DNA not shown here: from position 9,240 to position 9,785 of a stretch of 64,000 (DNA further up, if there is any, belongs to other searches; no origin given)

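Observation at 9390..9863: FliF carries a C-terminal module resembling the FliG middle domain and is followed directly by flhA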

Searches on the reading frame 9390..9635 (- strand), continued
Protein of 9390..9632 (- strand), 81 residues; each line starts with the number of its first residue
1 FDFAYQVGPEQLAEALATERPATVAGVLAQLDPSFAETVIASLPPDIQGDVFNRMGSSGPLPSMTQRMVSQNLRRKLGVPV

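Call 42: search_protein_families(library=pfam, proteins=[P0105, P0112, P0117, P0123, P0152, P0168, P0177, P0238, P0110, P0111], max_evalue=0.001)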
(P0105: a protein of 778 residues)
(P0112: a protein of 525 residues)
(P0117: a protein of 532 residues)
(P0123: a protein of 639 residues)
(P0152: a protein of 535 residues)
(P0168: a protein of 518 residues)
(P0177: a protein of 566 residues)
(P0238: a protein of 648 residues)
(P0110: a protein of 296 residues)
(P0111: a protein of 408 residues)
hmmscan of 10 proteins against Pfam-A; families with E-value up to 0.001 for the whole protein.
P0105 (778 aa): 3 families
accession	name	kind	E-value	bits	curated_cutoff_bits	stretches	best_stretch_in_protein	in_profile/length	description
PF00771.25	FHIPEP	-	6.6e-53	180.6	29.1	1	26-356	324-655/657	FHIPEP family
PF14841.11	FliG_M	-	3.8e-14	53.1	25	2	706-774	1-69/76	FliG middle domain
PF03448.22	MgtE_N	-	1.6e-07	32.3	25.9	0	700-753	21-74/102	MgtE intracellular N domain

P0112 (525 aa): 2 families
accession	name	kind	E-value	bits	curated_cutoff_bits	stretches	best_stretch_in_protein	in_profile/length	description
PF00771.25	FHIPEP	-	4.2e-25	88.8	29.1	1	10-208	325-525/657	FHIPEP family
PF03448.22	MgtE_N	-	0.00049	21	25.9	0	249-306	39-96/102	MgtE intracellular N domain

P0117 (532 aa): 3 families
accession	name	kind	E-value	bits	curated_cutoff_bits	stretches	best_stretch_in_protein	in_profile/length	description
PF03448.22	MgtE_N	-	2.9e-34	118.1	25.9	3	97-181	9-93/102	MgtE intracellular N domain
PF14841.11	FliG_M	-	1.2e-21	77.1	25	1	322-364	5-47/76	FliG middle domain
PF14842.11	FliG_N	-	7.7e-06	26.9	25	0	333-362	8-37/104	FliG N-terminal domain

P0123 (639 aa): 5 families
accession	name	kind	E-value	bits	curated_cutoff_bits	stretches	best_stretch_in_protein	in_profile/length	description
PF01706.21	FliG_C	-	1.3e-27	96.6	23.3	1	523-621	2-100/108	FliG C-terminal domain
PF14841.11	FliG_M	-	3.2e-22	79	25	1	423-495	2-74/76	FliG middle domain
PF01514.23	YscJ_FliF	-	2.1e-14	54.2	24.4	1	63-219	18-176/179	Secretory protein of YscJ/FliF family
PF14842.11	FliG_N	-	1.9e-10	41.7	25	1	434-512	5-82/104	FliG N-terminal domain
PF03448.22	MgtE_N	-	4.4e-08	34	25.9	1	415-475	8-68/102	MgtE intracellular N domain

P0152 (535 aa): 4 families
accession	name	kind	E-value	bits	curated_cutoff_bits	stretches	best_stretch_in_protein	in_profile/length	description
PF01706.21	FliG_C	-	5e-37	126.9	23.3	1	426-526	7-107/108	FliG C-terminal domain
PF14841.11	FliG_M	-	2.2e-29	101.9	25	2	311-362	4-55/76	FliG middle domain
PF14842.11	FliG_N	-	2.5e-05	25.2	25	0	180-266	5-90/104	FliG N-terminal domain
PF03448.22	MgtE_N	-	4.2e-05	24.5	25.9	0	444-485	47-88/102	MgtE intracellular N domain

P0168 (518 aa): 4 families
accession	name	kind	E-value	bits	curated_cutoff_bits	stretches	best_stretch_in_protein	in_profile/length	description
PF01706.21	FliG_C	-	8.9e-35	119.7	23.3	1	406-512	2-108/108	FliG C-terminal domain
PF14841.11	FliG_M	-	4.6e-32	110.5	25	2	169-239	2-73/76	FliG middle domain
PF14842.11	FliG_N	-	0.00015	22.8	25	0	180-230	5-55/104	FliG N-terminal domain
PF03448.22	MgtE_N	-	0.0002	22.3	25.9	0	163-214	34-85/102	MgtE intracellular N domain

P0177 (566 aa): 4 families
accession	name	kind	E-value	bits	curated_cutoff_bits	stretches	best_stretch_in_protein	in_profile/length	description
PF03448.22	MgtE_N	-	5.9e-32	110.7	25.9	3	251-339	5-93/102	MgtE intracellular N domain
PF14841.11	FliG_M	-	1.1e-17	64.4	25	0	513-543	13-43/76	FliG middle domain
PF14842.11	FliG_N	-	7.4e-09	36.6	25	0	278-368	10-96/104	FliG N-terminal domain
PF13560.12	HTH_31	-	0.00087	20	27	0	34-83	1-51/64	Helix-turn-helix domain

P0238 (648 aa): 5 families
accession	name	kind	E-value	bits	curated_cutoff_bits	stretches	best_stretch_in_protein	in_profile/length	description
PF01706.21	FliG_C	-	1.9e-26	92.9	23.3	1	533-632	3-102/108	FliG C-terminal domain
PF14841.11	FliG_M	-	5.8e-22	78.1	25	1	431-501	2-72/76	FliG middle domain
PF01514.23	YscJ_FliF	-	6e-22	78.8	24.4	1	63-218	18-176/179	Secretory protein of YscJ/FliF family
PF14842.11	FliG_N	-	1.9e-08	35.3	25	1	442-521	5-82/104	FliG N-terminal domain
PF03448.22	MgtE_N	-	4.4e-07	30.8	25.9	0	555-603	47-95/102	MgtE intracellular N domain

P0110 (296 aa): 2 families
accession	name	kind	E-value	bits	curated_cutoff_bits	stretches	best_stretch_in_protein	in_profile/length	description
PF14841.11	FliG_M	-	1.4e-09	38.4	25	1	223-294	3-74/76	FliG middle domain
PF08345.17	YscJ_FliF_C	-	8.2e-09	36.5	23.8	1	13-101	71-147/147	Flagellar M-ring protein C-terminal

P0111 (408 aa): 2 families
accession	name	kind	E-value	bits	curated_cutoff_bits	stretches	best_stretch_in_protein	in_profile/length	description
PF08345.17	YscJ_FliF_C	-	3e-23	83.3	23.8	1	51-218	1-147/147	Flagellar M-ring protein C-terminal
PF14841.11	FliG_M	-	1.4e-06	28.9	25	1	336-404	1-69/76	FliG middle domain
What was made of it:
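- FlhA_C-FliG_M-like fusion proteins exist in a related clade (call 42).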

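Call 46: find_encoding_contigs(protein=P0105, flank=10000, max_places=2)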
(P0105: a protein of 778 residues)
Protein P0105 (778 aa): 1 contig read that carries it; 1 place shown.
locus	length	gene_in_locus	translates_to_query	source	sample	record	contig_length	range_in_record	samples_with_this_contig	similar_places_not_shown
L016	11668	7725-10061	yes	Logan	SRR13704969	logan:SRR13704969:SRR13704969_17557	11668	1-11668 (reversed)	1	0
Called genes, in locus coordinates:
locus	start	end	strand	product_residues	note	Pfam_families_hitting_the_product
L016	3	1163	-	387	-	?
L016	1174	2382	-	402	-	PF01168:Ala_racemase_N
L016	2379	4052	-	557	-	PF04734:Ceramidase_alk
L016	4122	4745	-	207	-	-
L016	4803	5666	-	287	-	-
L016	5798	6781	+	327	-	-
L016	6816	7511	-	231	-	-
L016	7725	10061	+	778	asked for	PF00771:FHIPEP, PF03448:MgtE_N (faint), PF14841:FliG_M (weak)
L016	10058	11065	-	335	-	PF00535:Glycos_transf_2, PF10111:Glyco_tranf_2_2 (weak), PF13641:Glyco_tranf_2_3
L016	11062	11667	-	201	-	?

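Call 47: find_encoding_contigs(protein=P0123, flank=10000, max_places=1)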
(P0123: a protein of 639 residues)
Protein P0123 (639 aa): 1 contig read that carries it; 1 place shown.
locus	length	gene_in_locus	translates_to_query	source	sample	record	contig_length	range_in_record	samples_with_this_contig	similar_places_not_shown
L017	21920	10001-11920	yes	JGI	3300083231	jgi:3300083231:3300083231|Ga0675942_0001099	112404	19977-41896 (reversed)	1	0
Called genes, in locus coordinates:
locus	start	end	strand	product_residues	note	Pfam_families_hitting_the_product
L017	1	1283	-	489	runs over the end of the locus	PF00478:IMPDH, PF01070:FMN_dh, PF00571:CBS, PF00977:His_biosynth (faint), PF03060:NMO (weak)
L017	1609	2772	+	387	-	PF00155:Aminotran_1_2, PF01212:Beta_elim_lyase (weak)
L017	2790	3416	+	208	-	PF01121:CoaE, PF13238:AAA_18 (faint)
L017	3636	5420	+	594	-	PF07498:Rho_N, PF07497:Rho_RNA_bind, PF00006:ATP-synt_ab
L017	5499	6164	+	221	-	PF00702:Hydrolase, PF12710:HAD, PF13419:HAD_2, PF13242:Hydrolase_like (weak)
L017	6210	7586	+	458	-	PF07690:MFS_1 (weak)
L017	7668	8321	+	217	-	PF01810:LysE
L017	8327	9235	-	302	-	PF02574:S-methyl_trans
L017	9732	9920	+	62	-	PF13411:MerR_1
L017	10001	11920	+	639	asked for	PF01514:YscJ_FliF, PF03448:MgtE_N (faint), PF14841:FliG_M, PF14842:FliG_N (faint), PF01706:FliG_C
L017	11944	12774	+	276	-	PF02108:FliH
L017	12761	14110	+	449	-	PF02874:ATP-synt_ab_N (weak), PF00006:ATP-synt_ab, PF18269:T3SS_ATPase_C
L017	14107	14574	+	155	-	PF02050:FliJ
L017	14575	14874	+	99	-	PF01052:FliMN_C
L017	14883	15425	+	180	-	PF04347:FliO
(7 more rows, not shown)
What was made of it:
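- Closest known: Natural short-FliF-FliG_MC fusions seen in this session. Different: They are followed by fliH-fliI-fliJ-fliN-fliOPQR-flhB-flhA (calls 42, 47).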

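Call 55: find_encoding_contigs(protein=P0109, flank=10000, max_places=2)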
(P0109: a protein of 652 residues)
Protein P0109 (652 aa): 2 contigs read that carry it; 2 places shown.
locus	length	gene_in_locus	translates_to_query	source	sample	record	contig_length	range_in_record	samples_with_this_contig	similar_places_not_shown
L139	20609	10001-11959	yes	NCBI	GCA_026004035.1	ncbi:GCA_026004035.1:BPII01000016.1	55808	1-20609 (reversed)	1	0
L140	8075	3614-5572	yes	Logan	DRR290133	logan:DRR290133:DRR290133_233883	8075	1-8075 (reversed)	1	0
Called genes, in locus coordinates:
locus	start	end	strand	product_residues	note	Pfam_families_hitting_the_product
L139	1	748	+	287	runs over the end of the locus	-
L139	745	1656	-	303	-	PF01513:NAD_kinase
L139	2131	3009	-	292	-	PF07690:MFS_1, PF00854:PTR2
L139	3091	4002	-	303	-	PF00149:Metallophos, PF09423:PhoD (faint)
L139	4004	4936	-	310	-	PF00528:BPD_transp_1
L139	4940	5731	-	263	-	PF00005:ABC_tran, PF13304:AAA_21 (faint)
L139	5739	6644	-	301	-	PF12974:Phosphonate-bd, PF09084:NMT1 (faint)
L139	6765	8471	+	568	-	PF01553:Acyltransferase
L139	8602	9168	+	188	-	-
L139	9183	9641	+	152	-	PF06429:Flg_bbr_C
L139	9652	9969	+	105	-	PF02049:FliE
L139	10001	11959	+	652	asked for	PF01514:YscJ_FliF, PF08345:YscJ_FliF_C, PF14841:FliG_M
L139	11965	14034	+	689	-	PF00771:FHIPEP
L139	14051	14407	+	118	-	-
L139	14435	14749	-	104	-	PF00408:PGM_PMM_IV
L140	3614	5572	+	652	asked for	PF01514:YscJ_FliF, PF08345:YscJ_FliF_C, PF14841:FliG_M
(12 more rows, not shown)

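Call 60: find_related_loci(query=P0116, collection=genome_contigs, flank=10000)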
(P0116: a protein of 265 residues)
Query P0116 (265 aa) in genome_contigs; peptide patterns used: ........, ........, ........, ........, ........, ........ (x = any residue, [..] = any of these).
242 stretches matched a pattern; 108 encode a relative of the query (tblastn E <= 1e-3); the best 80 are kept; 80 distinct loci.
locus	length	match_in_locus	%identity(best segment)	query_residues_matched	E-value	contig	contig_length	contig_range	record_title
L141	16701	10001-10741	49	33-255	4e-63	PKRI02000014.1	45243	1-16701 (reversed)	MAG: Bacillota bacterium isolate ZC4RG18 NODE_512_length_45243_cov_28.437749, whole genome shotgun sequence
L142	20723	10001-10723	43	46-263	1e-57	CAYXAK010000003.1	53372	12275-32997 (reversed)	MAG TPA_asm: uncultured Halanaerobiaceae bacterium isolate binchicken_co32_417 genome assembly, contig: NODE_570_length_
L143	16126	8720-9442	44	45-262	8e-58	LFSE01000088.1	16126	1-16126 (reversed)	MAG: Clostridiales bacterium DTU074 scaffold8788, whole genome shotgun sequence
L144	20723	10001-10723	43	45-262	1e-57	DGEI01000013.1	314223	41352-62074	MAG TPA_asm: Firmicutes bacterium UBA3930 UBA3930_contig_385, whole genome shotgun sequence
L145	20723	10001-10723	42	46-263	2e-56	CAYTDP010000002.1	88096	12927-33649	MAG TPA_asm: uncultured Halanaerobiaceae bacterium isolate SRP201947_co1_372 genome assembly, contig: NODE_14_length_880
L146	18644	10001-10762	45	34-263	1e-58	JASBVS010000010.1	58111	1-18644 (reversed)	MAG: Bacillota bacterium isolate Bu54 Bu54_contig10, whole genome shotgun sequence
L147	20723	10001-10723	43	45-262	1e-55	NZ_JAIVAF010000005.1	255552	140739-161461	Guptibacillus algicola strain AmN0-13 AmN0-13_ctg005, whole genome shotgun sequence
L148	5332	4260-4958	42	46-255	2e-55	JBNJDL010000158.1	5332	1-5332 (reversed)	MAG: Bacillota bacterium isolate Y23_45dBSd4.bin.60 NODE_9894_length_5332_cov_7.910568, whole genome shotgun sequence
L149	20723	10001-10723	42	45-262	9e-55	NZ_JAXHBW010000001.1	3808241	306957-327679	Alkalihalobacillus sp. R86527 contig_2, whole genome shotgun sequence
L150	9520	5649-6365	42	48-263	1e-54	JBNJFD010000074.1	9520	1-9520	MAG: Bacillota bacterium isolate Y22_7dBSd1.bin.80 NODE_4079_length_9520_cov_19.555461, whole genome shotgun sequence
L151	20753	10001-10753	43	35-262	8e-55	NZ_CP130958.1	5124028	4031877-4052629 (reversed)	Priestia megaterium strain BS2-10 chromosome, complete genome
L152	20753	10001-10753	43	35-262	1e-54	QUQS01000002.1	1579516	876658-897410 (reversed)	Bacillus sp. RC NODE_2_length_1579516_cov_61.685114, whole genome shotgun sequence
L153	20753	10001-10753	43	35-262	1e-54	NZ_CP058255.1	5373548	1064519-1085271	Priestia megaterium strain BHS1 chromosome, complete genome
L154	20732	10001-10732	41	46-263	4e-54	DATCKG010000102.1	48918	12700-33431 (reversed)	MAG TPA_asm: Symbiobacteriaceae bacterium isolate SMAG_U7090 k141_599337, whole genome shotgun sequence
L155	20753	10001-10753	42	35-262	5e-54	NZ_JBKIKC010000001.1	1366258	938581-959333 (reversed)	Priestia megaterium strain SI1-IITJ assembly_contig_1, whole genome shotgun sequence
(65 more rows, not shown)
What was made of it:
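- Tried and rejected: The best non-fusion hit, P0116, turned out to be a Bacillota/Actinomycetota-type FliG-like protein (call 60).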
